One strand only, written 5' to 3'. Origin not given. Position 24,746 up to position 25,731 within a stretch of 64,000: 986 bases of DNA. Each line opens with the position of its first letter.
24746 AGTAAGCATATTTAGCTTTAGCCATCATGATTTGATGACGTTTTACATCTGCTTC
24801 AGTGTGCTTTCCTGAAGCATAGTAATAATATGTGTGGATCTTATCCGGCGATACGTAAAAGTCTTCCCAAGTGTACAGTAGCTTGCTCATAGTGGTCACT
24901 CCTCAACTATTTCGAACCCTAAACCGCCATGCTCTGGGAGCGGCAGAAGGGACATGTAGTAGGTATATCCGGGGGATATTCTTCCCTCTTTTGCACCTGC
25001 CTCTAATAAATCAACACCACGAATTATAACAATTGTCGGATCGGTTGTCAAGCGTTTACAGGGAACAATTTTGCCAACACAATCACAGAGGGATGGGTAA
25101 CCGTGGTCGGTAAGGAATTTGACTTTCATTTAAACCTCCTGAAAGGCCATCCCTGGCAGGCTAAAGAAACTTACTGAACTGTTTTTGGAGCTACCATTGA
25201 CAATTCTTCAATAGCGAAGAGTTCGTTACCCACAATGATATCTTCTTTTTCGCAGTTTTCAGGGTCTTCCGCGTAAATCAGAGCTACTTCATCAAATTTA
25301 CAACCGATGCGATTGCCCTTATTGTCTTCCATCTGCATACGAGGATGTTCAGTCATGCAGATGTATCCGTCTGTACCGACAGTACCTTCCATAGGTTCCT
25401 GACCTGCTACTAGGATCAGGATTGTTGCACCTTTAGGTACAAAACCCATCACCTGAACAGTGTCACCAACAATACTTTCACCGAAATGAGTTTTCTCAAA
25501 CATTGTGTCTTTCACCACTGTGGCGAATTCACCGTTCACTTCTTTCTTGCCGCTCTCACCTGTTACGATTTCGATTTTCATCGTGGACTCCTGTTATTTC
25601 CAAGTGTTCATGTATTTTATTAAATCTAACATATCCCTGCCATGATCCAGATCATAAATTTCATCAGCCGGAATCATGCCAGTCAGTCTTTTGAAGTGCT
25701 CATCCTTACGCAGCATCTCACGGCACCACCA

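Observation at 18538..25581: Family of paralogous small acidic proteins sharing N-terminal MK(I/V)K(L/F) and C-terminal E(I/V)VEE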

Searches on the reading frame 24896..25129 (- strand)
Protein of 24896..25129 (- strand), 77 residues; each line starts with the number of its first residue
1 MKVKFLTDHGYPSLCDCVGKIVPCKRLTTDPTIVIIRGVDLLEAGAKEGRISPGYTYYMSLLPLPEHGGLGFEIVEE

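Call 6: search_protein_families(library=phrogs, proteins=[window:24896-25129:-], max_evalue=1)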
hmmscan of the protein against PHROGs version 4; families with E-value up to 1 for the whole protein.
window:24896-25129:- (77 aa): 2 families
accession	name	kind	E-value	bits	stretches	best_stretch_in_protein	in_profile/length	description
phrog_5009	-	unknown function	1.6e-25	90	1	1-73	1-73/74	-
phrog_13367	-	unknown function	0.017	16.5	1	1-50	1-52/74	-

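Call 7: search_protein_families(library=pfam, proteins=[window:24896-25129:-], max_evalue=1)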
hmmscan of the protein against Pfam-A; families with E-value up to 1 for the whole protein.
window:24896-25129:- (77 aa): 0 families

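Call 20: find_homologous_proteins(query=window:24896-25129:-, max_evalue=0.001)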
Query window:24896-25129:- (77 aa): 2 proteins with E <= 0.001 among 3 candidates.
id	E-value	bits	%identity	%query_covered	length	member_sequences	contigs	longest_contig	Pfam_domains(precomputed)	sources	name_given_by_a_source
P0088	1.7e-45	170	97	100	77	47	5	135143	-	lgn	-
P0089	1.7e-29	119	75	100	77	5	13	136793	-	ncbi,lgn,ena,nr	ncbi:hypothetical protein BAU67_001983 [Escherichia coli]|nr:hypothetical protein [Escherichia coli]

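Call 45: find_homologous_proteins(query=A3, max_evalue=0.001)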
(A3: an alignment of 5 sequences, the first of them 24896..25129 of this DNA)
Query A3 (5 sequences) (77 aa, profile of the alignment): 35 proteins with E <= 0.001 among 250 candidates.
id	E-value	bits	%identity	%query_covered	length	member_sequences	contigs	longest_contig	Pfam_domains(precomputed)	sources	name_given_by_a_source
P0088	4.3e-28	115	97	100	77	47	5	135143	-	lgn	-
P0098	1.4e-27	113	65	100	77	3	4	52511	-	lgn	-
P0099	1.9e-27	113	68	100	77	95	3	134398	-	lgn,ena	-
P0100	2.1e-27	113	33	79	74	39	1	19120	-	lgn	-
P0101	2.7e-27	112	38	62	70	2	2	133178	-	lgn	-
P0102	3.1e-27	112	32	100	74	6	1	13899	-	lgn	-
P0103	3.7e-27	112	68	100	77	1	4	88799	-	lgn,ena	-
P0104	3.9e-27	112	68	100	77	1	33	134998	-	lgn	-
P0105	4.3e-27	112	70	100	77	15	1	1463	-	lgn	-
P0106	4.5e-27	111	68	100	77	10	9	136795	-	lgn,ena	-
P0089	5.8e-27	111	75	100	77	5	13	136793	-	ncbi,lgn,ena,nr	ncbi:hypothetical protein BAU67_001983 [Escherichia coli]|nr:hypothetical protein [Escherichia coli]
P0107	6.7e-27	111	65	100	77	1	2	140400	-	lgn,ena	-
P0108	4.9e-26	108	31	100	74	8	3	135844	-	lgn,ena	-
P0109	1.9e-25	106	34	62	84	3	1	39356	-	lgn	-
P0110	2.4e-25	106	38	62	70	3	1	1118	-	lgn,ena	-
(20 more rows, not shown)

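Call 54: predict_structure(alignment_id=A4)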
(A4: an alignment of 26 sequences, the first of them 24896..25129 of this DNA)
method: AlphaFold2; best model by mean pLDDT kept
length: 77 residues; sequences in the alignment: 26
mean_pLDDT: 94.9   pTM: 0.81
mean pLDDT of the five models: 94.9, 94.8, 94.7, 94.5, 94.3
residues with pLDDT >= 90: 72; 70-90: 5; 50-70: 0; < 50: 0
segments of 3 or more residues with pLDDT < 50: none
pLDDT, mean of each block of 10 residues (from residue 1): 96 96 96 97 96 96 88 95
secondary structure, 60 per line:
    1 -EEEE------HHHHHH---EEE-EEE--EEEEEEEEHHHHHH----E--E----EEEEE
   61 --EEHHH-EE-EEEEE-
elements in order: E2-5 H12-17 E21-23 E25-27 E30-37 H38-43 E56-60 E72-76

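Call 73: search_solved_structures(query=A4, max_evalue=10)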
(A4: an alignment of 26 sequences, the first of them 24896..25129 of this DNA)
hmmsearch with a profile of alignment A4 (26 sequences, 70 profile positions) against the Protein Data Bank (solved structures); distinct sequences matched with E-value up to 10: 1.
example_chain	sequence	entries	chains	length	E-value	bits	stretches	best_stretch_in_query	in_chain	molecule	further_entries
3ers_X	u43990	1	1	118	0.19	15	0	15-36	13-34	tRNA-binding protein ygjH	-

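Call 74: search_protein_families(library=ncbifam, proteins=[window:24896-25129:-], max_evalue=1)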
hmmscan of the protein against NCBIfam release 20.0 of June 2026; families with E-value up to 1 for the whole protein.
window:24896-25129:- (77 aa): 0 families

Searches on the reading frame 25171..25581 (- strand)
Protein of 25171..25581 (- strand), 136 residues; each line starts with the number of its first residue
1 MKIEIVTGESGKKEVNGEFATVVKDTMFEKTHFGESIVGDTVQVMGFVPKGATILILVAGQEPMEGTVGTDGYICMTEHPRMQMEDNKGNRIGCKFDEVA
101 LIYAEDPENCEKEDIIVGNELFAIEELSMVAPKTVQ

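Call 6: search_protein_families(library=phrogs, proteins=[window:25171-25581:-], max_evalue=1)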
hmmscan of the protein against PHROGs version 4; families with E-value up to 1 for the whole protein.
window:25171-25581:- (136 aa): 1 family
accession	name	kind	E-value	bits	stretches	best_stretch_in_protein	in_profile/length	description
phrog_5748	-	unknown function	6.3e-24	85.5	1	17-129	3-101/103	-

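Call 7: search_protein_families(library=pfam, proteins=[window:25171-25581:-], max_evalue=1)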
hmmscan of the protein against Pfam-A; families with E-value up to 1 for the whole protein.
window:25171-25581:- (136 aa): 0 families

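Call 74: search_protein_families(library=ncbifam, proteins=[window:25171-25581:-], max_evalue=1)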
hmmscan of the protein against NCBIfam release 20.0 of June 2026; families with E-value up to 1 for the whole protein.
window:25171-25581:- (136 aa): 0 families
